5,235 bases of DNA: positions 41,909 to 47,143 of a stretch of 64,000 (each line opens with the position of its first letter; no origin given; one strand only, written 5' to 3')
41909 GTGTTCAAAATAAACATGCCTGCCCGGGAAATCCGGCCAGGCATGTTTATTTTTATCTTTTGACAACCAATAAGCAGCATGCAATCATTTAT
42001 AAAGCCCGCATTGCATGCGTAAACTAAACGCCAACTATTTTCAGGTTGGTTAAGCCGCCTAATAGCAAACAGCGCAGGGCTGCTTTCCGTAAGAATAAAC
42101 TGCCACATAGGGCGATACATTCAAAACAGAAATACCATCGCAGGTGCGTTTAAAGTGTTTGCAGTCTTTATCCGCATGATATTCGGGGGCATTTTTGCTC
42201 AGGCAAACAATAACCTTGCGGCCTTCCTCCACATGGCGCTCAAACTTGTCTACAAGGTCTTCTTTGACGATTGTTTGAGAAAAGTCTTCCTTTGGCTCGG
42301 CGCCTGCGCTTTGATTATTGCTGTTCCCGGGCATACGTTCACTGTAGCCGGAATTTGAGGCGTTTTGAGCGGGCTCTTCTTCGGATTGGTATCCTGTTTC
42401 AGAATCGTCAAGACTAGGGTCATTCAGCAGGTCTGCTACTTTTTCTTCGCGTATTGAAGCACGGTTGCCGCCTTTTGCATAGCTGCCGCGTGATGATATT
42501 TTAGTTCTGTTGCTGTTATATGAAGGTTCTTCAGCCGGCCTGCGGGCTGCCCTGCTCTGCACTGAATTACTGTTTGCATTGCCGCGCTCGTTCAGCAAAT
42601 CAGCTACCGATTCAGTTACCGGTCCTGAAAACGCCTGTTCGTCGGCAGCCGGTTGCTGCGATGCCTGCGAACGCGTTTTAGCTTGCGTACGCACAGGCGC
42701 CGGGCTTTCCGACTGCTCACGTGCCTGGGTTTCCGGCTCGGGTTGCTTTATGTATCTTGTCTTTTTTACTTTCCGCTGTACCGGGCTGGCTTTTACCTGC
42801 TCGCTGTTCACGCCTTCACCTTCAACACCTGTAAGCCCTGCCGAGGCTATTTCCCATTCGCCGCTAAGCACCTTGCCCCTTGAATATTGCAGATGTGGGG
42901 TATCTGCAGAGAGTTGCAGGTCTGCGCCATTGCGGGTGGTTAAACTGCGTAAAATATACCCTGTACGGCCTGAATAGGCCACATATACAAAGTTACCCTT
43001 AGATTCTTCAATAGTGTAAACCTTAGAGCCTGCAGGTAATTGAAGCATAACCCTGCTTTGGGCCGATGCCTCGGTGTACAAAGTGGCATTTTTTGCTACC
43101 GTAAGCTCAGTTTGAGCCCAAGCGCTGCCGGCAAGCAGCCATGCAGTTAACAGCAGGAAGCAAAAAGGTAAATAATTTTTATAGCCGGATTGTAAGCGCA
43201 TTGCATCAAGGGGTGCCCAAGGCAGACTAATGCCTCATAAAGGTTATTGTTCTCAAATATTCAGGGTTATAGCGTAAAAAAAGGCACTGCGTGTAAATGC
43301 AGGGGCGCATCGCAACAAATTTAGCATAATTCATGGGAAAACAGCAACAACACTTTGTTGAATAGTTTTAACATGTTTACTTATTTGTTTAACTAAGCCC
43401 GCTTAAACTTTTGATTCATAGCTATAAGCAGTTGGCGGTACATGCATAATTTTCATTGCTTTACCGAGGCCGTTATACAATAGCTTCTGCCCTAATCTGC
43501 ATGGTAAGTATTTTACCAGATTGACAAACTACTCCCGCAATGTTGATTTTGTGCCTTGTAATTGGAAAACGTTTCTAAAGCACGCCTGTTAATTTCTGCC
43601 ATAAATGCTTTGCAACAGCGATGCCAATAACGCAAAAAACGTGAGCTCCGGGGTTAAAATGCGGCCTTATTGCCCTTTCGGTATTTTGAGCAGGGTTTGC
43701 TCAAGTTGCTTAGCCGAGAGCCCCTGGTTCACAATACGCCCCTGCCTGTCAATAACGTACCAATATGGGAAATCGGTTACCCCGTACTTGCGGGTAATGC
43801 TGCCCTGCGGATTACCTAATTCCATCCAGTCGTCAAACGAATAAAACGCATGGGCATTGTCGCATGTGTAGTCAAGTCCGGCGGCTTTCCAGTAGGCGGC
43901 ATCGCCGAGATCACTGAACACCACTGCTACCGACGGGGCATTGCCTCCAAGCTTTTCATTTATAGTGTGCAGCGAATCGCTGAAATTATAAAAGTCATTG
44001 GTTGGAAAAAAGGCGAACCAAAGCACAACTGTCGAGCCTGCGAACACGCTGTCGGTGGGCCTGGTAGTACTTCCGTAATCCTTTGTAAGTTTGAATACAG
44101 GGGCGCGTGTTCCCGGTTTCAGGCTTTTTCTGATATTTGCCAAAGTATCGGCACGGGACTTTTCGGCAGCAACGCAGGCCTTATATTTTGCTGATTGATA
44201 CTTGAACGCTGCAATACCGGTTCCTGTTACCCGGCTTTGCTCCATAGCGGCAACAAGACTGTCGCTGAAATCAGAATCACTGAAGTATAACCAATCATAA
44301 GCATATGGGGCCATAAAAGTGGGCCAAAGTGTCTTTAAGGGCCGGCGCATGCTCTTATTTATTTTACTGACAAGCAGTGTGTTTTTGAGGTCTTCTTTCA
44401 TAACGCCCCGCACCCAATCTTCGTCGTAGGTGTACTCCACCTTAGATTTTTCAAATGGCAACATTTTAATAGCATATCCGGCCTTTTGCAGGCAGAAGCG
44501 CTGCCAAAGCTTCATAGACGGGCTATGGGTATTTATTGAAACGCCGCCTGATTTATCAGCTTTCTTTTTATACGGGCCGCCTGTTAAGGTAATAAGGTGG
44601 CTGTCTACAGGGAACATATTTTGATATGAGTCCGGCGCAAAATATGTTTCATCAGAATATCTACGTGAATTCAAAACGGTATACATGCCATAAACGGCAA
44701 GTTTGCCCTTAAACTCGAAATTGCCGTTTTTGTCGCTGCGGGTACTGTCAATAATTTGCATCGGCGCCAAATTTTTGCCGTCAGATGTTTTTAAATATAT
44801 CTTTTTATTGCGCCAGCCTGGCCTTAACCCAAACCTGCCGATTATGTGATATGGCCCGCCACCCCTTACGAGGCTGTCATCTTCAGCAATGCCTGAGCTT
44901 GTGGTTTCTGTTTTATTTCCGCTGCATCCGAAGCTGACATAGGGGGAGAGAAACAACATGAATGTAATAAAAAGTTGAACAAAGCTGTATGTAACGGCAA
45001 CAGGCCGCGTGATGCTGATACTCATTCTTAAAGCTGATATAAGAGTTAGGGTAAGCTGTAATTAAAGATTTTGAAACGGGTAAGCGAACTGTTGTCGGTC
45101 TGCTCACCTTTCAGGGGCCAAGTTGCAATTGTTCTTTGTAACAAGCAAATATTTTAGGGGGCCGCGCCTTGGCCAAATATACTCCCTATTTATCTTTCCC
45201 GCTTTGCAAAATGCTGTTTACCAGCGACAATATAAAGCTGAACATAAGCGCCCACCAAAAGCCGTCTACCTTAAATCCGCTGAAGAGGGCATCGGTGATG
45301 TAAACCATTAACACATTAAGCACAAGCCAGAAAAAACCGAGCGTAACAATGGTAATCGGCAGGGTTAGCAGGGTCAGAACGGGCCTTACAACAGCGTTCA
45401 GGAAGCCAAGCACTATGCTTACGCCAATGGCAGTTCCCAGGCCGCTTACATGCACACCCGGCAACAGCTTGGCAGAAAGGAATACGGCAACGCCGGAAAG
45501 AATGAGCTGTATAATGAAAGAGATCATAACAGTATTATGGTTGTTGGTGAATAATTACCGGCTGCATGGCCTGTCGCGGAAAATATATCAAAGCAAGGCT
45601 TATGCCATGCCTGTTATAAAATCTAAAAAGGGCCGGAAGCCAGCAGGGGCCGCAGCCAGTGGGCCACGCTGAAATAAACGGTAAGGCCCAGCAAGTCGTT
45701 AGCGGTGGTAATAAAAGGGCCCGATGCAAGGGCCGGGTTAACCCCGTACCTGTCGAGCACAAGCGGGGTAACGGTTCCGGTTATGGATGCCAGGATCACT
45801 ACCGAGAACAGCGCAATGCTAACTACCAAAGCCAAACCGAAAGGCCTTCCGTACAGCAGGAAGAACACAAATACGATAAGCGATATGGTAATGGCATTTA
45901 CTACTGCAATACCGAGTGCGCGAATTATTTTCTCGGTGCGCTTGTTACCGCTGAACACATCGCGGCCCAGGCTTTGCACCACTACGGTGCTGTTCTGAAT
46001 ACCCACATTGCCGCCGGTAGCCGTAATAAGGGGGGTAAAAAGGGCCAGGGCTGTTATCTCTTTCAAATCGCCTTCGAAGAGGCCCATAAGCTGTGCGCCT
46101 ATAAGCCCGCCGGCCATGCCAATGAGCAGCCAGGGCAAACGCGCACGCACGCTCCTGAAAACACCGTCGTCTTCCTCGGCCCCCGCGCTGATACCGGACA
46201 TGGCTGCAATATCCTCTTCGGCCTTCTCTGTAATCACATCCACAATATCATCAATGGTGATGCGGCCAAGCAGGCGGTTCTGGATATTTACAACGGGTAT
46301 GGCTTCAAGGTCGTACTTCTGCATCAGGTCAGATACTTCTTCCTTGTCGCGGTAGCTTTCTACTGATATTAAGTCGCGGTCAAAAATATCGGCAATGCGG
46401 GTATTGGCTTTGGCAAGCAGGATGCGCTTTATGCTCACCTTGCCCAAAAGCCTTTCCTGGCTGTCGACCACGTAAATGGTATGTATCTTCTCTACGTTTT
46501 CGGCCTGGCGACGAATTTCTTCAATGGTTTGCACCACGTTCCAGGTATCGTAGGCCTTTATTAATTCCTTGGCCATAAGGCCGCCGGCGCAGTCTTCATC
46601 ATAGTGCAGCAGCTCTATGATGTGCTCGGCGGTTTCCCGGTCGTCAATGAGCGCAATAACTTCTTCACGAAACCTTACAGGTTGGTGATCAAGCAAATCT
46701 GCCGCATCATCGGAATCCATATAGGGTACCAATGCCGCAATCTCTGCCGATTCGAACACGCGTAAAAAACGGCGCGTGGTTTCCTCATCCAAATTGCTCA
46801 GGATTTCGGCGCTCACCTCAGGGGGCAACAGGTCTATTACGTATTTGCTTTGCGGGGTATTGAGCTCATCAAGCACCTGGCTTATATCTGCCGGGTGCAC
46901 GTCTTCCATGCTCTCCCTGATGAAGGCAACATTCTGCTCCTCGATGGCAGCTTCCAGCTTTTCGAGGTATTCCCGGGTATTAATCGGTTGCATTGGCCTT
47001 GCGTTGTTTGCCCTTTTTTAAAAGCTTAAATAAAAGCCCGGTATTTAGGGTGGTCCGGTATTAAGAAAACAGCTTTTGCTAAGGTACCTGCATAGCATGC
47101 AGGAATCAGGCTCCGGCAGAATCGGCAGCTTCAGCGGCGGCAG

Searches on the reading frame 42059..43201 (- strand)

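Call 84: search_protein_families(library=pfam, proteins=[window:42059-43201:-], max_evalue=0.0001)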
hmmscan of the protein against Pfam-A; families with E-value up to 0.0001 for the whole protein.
window:42059-43201:- (380 aa): 1 family
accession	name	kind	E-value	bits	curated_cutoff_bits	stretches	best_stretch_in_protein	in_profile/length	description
PF08239.17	SH3_3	-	3.6e-06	27.5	27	1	38-86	2-51/54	Bacterial SH3 domain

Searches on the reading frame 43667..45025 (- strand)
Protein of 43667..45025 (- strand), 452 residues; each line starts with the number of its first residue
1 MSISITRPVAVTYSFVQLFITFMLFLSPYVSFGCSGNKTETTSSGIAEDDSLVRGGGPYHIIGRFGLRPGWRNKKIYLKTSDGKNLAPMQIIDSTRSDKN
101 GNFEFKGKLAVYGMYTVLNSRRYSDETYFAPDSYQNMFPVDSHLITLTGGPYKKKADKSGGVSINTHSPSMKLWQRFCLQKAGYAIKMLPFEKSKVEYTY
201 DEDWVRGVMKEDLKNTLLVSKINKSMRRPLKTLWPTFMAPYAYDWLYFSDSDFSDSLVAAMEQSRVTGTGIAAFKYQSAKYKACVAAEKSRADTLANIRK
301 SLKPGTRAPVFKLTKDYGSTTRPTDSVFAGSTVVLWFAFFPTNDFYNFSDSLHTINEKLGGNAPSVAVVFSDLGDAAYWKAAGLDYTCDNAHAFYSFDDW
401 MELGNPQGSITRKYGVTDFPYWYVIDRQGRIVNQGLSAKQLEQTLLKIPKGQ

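Call 84: search_protein_families(library=pfam, proteins=[window:43667-45025:-], max_evalue=0.0001)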
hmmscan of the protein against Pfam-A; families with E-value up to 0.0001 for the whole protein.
window:43667-45025:- (452 aa): 1 family
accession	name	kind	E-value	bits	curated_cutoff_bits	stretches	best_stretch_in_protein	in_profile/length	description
PF14289.11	DUF4369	-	4.6e-07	30.7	25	1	59-151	1-86/91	Domain of unknown function (DUF4369)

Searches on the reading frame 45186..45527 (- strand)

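Call 84: search_protein_families(library=pfam, proteins=[window:45186-45527:-], max_evalue=0.0001)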
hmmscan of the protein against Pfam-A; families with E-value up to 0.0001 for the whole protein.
window:45186-45527:- (113 aa): 1 family
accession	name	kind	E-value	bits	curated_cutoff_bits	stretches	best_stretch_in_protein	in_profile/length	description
PF04020.18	Phage_holin_4_2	-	5.9e-32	110.8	28.8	1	3-106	2-105/105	Mycobacterial 4 TMS phage holin, superfamily IV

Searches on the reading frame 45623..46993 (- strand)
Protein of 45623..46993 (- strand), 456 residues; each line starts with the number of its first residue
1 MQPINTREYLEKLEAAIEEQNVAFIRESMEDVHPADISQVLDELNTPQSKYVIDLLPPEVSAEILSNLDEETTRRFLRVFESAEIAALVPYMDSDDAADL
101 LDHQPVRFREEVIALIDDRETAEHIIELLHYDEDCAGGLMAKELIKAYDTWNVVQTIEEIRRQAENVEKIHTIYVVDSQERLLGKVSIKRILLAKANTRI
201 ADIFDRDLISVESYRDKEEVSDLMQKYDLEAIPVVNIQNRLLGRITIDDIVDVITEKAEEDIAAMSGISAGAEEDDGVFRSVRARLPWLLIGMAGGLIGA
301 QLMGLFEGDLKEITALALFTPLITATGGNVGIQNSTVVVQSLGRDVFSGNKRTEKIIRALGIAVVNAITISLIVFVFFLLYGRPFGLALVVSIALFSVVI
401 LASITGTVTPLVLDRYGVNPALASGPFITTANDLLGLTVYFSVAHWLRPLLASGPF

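Call 84: search_protein_families(library=pfam, proteins=[window:45623-46993:-], max_evalue=0.0001)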
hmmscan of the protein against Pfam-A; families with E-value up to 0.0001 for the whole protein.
window:45623-46993:- (456 aa): 4 families
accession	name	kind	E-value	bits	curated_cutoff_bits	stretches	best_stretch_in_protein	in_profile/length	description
PF01769.21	MgtE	-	1.9e-28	99.7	27.6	1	320-443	1-125/125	Divalent cation transporter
PF03448.22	MgtE_N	-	2.4e-21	76.6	25.9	1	33-134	2-102/102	MgtE intracellular N domain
PF00571.33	CBS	-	1.4e-13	51.4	24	1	200-255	1-56/57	CBS domain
PF14841.11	FliG_M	-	8.5e-05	23.1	25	0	30-67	9-46/76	FliG middle domain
